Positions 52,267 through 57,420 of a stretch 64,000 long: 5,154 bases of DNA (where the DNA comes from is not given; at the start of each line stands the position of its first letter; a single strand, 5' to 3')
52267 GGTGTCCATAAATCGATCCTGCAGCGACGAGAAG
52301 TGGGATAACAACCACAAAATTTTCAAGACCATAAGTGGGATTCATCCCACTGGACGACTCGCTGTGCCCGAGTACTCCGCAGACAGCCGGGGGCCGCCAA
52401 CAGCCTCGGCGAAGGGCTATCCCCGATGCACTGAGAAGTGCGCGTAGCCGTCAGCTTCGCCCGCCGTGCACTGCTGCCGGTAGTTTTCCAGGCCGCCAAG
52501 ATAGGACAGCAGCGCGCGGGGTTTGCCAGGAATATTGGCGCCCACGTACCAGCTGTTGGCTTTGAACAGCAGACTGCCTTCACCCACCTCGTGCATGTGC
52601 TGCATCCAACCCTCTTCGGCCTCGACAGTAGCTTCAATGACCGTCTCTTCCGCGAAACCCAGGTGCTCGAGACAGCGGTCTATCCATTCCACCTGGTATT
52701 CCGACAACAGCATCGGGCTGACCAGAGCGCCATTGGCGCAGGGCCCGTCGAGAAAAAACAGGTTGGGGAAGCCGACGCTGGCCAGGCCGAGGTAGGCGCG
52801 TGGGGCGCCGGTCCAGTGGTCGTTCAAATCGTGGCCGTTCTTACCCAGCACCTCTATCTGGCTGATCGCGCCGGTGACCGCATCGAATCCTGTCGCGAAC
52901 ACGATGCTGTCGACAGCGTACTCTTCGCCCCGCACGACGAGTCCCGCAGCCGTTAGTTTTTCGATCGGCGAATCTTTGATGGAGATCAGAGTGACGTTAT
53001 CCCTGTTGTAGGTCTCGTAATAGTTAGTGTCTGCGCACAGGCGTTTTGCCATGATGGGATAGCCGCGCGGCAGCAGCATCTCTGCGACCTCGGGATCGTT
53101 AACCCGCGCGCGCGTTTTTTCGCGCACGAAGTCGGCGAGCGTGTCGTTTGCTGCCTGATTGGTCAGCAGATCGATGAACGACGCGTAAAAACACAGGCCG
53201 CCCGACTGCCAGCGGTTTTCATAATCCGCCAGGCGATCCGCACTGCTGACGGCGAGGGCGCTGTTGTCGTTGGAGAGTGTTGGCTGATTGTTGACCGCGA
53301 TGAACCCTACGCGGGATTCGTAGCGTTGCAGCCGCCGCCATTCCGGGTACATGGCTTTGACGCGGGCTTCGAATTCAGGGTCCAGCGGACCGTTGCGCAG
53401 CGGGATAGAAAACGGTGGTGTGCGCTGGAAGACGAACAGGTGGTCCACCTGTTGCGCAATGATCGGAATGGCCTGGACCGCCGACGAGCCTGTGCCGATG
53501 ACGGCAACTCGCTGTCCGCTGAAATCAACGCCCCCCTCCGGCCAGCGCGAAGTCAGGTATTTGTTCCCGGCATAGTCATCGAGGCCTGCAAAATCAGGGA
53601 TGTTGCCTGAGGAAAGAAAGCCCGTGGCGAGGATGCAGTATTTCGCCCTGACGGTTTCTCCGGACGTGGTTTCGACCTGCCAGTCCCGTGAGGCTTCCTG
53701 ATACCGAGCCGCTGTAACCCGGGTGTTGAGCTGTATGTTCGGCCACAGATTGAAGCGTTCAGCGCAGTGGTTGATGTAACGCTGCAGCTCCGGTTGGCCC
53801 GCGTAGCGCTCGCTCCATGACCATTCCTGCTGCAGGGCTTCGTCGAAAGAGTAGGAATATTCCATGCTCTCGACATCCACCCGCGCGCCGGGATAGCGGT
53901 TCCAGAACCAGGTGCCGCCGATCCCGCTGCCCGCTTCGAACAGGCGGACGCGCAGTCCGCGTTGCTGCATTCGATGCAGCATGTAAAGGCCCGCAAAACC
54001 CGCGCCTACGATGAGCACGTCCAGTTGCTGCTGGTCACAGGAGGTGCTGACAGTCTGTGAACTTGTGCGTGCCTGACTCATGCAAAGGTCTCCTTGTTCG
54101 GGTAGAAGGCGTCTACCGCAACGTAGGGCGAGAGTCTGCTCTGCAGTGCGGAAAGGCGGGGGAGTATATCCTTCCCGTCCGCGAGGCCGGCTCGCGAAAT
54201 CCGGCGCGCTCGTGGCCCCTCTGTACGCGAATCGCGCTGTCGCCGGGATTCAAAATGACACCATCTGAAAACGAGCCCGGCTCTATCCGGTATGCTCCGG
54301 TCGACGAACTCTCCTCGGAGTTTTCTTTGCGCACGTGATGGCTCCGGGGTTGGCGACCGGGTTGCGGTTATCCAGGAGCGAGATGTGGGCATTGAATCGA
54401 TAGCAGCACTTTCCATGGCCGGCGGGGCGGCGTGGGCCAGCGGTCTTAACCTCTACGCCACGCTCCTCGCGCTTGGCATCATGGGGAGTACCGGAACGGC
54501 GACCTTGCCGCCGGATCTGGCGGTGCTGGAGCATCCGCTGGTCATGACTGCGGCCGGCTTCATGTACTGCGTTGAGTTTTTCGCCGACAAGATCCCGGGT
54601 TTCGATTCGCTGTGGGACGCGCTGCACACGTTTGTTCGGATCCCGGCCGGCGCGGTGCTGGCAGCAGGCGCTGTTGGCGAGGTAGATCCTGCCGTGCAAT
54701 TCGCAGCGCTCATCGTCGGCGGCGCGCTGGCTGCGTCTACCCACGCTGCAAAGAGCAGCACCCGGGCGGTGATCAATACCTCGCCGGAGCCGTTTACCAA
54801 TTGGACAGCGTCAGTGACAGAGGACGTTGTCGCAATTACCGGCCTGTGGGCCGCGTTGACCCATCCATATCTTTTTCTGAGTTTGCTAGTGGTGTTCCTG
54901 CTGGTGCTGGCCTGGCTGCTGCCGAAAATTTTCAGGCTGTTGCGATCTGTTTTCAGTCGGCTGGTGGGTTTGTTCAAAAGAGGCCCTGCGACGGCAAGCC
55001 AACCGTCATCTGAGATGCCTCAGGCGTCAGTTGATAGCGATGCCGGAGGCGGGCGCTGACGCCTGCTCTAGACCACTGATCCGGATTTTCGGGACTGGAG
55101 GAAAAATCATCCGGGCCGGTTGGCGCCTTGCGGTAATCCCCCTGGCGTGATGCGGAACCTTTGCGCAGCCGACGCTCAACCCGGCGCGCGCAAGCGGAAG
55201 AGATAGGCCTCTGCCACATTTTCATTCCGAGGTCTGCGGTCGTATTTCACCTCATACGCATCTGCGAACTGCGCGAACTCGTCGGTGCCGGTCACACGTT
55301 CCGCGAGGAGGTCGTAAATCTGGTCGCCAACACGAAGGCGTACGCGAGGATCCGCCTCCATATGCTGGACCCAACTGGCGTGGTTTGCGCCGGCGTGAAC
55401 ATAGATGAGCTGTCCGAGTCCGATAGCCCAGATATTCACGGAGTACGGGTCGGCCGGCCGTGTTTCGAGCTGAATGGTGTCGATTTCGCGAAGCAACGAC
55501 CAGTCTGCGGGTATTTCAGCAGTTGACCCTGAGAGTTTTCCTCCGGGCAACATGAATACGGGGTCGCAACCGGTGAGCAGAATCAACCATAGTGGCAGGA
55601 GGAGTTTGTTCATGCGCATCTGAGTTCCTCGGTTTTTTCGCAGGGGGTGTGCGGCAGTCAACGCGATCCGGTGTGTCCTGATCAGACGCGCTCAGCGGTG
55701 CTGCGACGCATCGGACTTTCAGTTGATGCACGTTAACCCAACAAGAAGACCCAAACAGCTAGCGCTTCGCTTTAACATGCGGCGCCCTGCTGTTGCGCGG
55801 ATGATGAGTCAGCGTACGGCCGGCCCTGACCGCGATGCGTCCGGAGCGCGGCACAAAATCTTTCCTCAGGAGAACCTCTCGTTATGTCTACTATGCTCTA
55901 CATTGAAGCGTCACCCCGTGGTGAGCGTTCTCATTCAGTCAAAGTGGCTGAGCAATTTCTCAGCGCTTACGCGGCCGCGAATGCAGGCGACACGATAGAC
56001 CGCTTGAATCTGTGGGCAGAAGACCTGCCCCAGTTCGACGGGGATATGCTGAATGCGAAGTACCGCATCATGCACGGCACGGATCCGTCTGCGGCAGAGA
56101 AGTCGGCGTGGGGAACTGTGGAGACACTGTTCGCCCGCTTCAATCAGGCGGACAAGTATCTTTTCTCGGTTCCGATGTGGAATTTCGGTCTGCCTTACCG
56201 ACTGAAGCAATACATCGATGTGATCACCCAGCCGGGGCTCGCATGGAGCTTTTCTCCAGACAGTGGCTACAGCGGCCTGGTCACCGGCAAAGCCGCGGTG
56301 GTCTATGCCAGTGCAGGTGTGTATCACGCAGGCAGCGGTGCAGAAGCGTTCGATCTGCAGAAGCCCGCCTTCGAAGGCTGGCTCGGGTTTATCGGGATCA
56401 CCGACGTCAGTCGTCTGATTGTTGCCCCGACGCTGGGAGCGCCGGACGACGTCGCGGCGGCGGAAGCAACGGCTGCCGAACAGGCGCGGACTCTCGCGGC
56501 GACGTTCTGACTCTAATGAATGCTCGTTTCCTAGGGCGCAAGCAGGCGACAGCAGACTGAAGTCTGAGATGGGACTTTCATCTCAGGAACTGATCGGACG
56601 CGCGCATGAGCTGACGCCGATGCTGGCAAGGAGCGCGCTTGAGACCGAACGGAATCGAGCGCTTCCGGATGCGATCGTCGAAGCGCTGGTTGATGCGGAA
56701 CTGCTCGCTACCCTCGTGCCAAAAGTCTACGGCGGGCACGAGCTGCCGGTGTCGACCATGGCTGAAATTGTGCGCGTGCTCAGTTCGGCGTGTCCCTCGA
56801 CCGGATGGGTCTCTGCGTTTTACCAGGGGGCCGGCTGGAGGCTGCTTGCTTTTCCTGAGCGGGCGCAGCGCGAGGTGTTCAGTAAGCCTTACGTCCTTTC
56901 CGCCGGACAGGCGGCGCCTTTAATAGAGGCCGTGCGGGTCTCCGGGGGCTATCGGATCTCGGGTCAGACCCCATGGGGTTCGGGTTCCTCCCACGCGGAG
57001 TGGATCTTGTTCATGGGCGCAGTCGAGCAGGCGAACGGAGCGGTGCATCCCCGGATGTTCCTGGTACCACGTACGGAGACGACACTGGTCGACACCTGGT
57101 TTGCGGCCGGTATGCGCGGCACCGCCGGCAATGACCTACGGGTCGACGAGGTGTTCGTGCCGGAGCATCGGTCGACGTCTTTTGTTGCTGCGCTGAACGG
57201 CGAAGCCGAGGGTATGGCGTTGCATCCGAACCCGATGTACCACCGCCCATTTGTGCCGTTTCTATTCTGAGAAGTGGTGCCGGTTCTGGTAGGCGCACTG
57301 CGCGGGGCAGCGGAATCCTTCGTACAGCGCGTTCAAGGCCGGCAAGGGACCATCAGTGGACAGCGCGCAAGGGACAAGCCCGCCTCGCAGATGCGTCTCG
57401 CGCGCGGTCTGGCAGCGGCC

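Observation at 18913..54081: Four paralogous Baeyer-Villiger-type monooxygenases in 36 kb, all with the same non-canonical fingerprint (His replaced by Leu/Phe)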

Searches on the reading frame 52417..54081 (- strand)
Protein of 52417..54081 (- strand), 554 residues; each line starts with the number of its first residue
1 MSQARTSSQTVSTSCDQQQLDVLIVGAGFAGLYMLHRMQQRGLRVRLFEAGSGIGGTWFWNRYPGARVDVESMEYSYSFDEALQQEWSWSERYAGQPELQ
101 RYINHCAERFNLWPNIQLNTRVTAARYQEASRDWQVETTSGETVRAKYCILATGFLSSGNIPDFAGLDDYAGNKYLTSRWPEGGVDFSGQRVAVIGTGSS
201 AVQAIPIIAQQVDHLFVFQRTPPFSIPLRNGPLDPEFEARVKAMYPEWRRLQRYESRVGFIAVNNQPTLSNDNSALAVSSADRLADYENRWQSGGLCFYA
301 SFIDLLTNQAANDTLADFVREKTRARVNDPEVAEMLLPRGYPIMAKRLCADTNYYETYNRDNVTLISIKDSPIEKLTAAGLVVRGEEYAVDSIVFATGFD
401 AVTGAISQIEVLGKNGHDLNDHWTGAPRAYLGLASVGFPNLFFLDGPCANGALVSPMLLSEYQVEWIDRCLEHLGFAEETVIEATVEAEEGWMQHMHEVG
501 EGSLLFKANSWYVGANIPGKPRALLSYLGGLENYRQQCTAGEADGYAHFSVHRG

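Call 7: search_protein_families(library=pfam, proteins=[window:52417-54081:-])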
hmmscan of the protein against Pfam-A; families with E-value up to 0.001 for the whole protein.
window:52417-54081:- (554 aa): 12 families
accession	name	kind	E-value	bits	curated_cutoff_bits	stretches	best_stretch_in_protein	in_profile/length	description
PF13738.12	Pyr_redox_3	-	3.5e-17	63.1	30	1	23-223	1-198/305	Pyridine nucleotide-disulphide oxidoreductase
PF07992.20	Pyr_redox_2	-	2.4e-15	57.2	26.1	1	21-221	2-174/291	Pyridine nucleotide-disulphide oxidoreductase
PF00743.25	FMO-like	-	9.2e-11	41.3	22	1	22-220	4-214/532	Flavin-binding monooxygenase-like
PF13450.12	NAD_binding_8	-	1e-10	42.2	21.9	1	24-70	1-47/68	NAD(P)-binding Rossmann-like domain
PF01266.30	DAO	-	1.5e-09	38.3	27.9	1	21-59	1-40/353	FAD dependent oxidoreductase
PF13454.12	NAD_binding_9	-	4.2e-08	33.8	21.8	1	24-155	2-154/155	FAD-NAD(P)-binding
PF03486.20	HI0933_like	-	1.2e-05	25.4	50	0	21-55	2-36/244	HI0933-like protein Rossmann domain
PF05834.18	Lycopene_cycl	-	3.7e-05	23.4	23.4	1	21-89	1-64/380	Lycopene cyclase protein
PF00890.30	FAD_binding_2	-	3.8e-05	23.5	20.4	1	21-60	1-40/414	FAD binding domain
PF13434.12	Lys_Orn_oxgnase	-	4.3e-05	23.2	21.3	1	97-211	95-210/339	L-lysine 6-monooxygenase/L-ornithine 5-monooxygenase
PF01946.23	Thi4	-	0.00041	20.1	26.2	0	15-58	13-58/235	Thi4 family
PF01494.25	FAD_binding_3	-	0.00093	18.9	22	0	20-49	2-31/349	FAD binding domain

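Call 34: find_encoding_contigs(protein=window:52417-54081:-, flank=10000, max_places=5)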
Protein window:52417-54081:- (554 aa): 2 contigs read that carry it; 2 places shown.
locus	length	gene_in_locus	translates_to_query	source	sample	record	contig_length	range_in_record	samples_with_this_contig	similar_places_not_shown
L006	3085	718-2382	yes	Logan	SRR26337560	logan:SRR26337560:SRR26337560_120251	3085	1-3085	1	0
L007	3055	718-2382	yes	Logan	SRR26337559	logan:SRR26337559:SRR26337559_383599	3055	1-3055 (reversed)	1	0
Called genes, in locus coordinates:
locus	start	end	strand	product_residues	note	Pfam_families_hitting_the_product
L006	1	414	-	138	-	?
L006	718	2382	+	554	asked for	PF00743:FMO-like, PF01266:DAO (faint), PF03486:HI0933_like (faint), PF07992:Pyr_redox_2, PF13450:NAD_binding_8, PF13454:NAD_binding_9 (weak), PF13738:Pyr_redox_3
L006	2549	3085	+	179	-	?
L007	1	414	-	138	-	?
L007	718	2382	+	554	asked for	PF00743:FMO-like, PF01266:DAO (faint), PF03486:HI0933_like (faint), PF07992:Pyr_redox_2, PF13450:NAD_binding_8, PF13454:NAD_binding_9 (weak), PF13738:Pyr_redox_3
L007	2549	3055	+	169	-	?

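Call 41: search_protein_families(library=ncbifam, proteins=[window:52417-54081:-], max_evalue=0.00001)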
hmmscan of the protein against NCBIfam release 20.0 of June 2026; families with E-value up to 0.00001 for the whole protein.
window:52417-54081:- (554 aa): 11 families
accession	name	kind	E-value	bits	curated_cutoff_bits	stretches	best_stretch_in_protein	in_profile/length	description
NF045818.1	Neo-PentlctneDsynPtlE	equivalog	9.8e-77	258.4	1100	1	14-522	43-552/587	neopentalenolactone/pentalenolactone D synthase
NF040505.1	ArsO_flavin_mono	equivalog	2.5e-19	69.9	425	1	21-224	2-195/346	ArsO family NAD(P)H-dependent flavin-containing monooxygenase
TIGR04018.1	Bthiol_YpdA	hypoth_equivalog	3e-09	36.1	339.9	1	21-217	1-180/316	YpdA family putative bacillithiol disulfide reductase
NF058570.1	trimeth_mono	equivalog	4.7e-09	35.9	675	1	62-201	65-206/443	trimethylamine monooxygenase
NF002480.1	PRK01747.1-1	equivalog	1.5e-07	30.2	540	0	10-53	239-282/645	bifunctional tRNA (5-methylaminomethyl-2-thiouridine)(34)-methyltransferase MnmC2/FAD-dependent 5-carboxymethylaminomethyl-2-thiouridine(34)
TIGR03197.1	MnmC_Cterm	equivalog_domain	2.3e-07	30.2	174.2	0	21-54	1-34/400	FAD-dependent 5-carboxymethylaminomethyl-2-thiouridine(34) oxidoreductase MnmC1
TIGR01292.1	TRX_reduct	equivalog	7.7e-07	28.2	343.45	0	126-221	81-173/300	thioredoxin-disulfide reductase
TIGR03140.1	AhpF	equivalog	2.3e-06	26.5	502.9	0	115-218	281-381/515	alkyl hydroperoxide reductase subunit F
TIGR01790.1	carotene-cycl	subfamily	2.5e-06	26.9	209.5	1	21-157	1-140/387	lycopene cyclase family protein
TIGR03467.1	HpnE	equivalog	3.5e-06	26.6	283.05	0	22-56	1-35/430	hydroxysqualene dehydroxylase HpnE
TIGR04046.1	MSMEG_0569_nitr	hypoth_equivalog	4.5e-06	25.9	498.35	0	21-204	2-176/400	MSMEG_0569 family flavin-dependent oxidoreductase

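Call 60: find_related_loci(query=window:52417-54081:-, collection=metagenome_contigs, flank=6000)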
Query window:52417-54081:- (554 aa) in metagenome_contigs; peptide patterns used: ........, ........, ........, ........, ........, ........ (x = any residue, [..] = any of these).
47 stretches matched a pattern; 12 encode a relative of the query (tblastn E <= 1e-3); 12 distinct loci.
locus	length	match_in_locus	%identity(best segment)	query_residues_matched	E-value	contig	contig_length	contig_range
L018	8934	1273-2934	97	1-554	0e+0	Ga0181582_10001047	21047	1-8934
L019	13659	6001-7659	79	1-553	0e+0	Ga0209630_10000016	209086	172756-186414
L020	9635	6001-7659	75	1-553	0e+0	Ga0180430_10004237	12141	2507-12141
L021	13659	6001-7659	75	1-553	0e+0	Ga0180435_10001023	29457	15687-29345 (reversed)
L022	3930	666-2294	75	11-553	0e+0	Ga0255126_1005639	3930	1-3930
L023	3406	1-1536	76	41-552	0e+0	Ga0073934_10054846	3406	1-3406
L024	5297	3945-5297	75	3-452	0e+0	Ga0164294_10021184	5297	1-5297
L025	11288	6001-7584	52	21-549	0e+0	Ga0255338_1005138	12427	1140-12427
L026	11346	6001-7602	49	20-552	0e+0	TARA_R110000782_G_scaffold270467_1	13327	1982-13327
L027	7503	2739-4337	48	17-550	0e+0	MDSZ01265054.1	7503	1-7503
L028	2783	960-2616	74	3-553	0e+0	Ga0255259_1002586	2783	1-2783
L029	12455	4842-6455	47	11-549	3e-175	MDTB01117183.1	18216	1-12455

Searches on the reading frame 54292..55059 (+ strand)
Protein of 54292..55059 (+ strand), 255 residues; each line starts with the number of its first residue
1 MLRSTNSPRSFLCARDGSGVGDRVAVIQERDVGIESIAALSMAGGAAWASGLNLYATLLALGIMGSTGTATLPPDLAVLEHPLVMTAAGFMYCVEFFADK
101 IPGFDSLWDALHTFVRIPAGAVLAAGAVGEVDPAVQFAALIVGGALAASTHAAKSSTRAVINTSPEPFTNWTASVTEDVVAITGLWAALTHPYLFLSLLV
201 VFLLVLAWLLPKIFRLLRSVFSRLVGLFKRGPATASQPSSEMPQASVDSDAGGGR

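Call 19: search_protein_families(library=pfam, proteins=[window:54292-55059:+], max_evalue=0.00001)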
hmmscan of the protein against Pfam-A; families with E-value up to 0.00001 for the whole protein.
window:54292-55059:+ (255 aa): 1 family
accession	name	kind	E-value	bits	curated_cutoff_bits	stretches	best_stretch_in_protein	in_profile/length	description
PF13548.11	DUF4126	-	1.1e-59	201.5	27.5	1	41-211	2-174/175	Domain of unknown function (DUF4126)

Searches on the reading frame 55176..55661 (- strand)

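Call 19: search_protein_families(library=pfam, proteins=[window:55176-55661:-], max_evalue=0.00001)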
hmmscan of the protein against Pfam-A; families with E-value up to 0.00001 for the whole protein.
window:55176-55661:- (161 aa): 1 family
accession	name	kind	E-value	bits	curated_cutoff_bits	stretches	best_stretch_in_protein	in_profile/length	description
PF10012.15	DUF2255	-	7e-06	26.7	29.8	1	61-143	9-95/115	Uncharacterized protein conserved in bacteria (DUF2255)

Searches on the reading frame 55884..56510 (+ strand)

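Call 19: search_protein_families(library=pfam, proteins=[window:55884-56510:+], max_evalue=0.00001)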
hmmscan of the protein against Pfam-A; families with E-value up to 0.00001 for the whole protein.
window:55884-56510:+ (208 aa): 1 family
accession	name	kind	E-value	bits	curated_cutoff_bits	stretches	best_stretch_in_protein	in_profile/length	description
PF02525.22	Flavodoxin_2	-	2.7e-40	138.6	27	1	3-203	2-196/198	Flavodoxin-like fold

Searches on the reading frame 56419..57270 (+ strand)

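Call 19: search_protein_families(library=pfam, proteins=[window:56419-57270:+], max_evalue=0.00001)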
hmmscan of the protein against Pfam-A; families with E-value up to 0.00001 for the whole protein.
window:56419-57270:+ (283 aa): 1 family
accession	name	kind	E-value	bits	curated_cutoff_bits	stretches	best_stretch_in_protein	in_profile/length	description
PF02771.21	Acyl-CoA_dh_N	-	7.8e-07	29.9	22.9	1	70-154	20-105/113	Acyl-CoA dehydrogenase, N-terminal domain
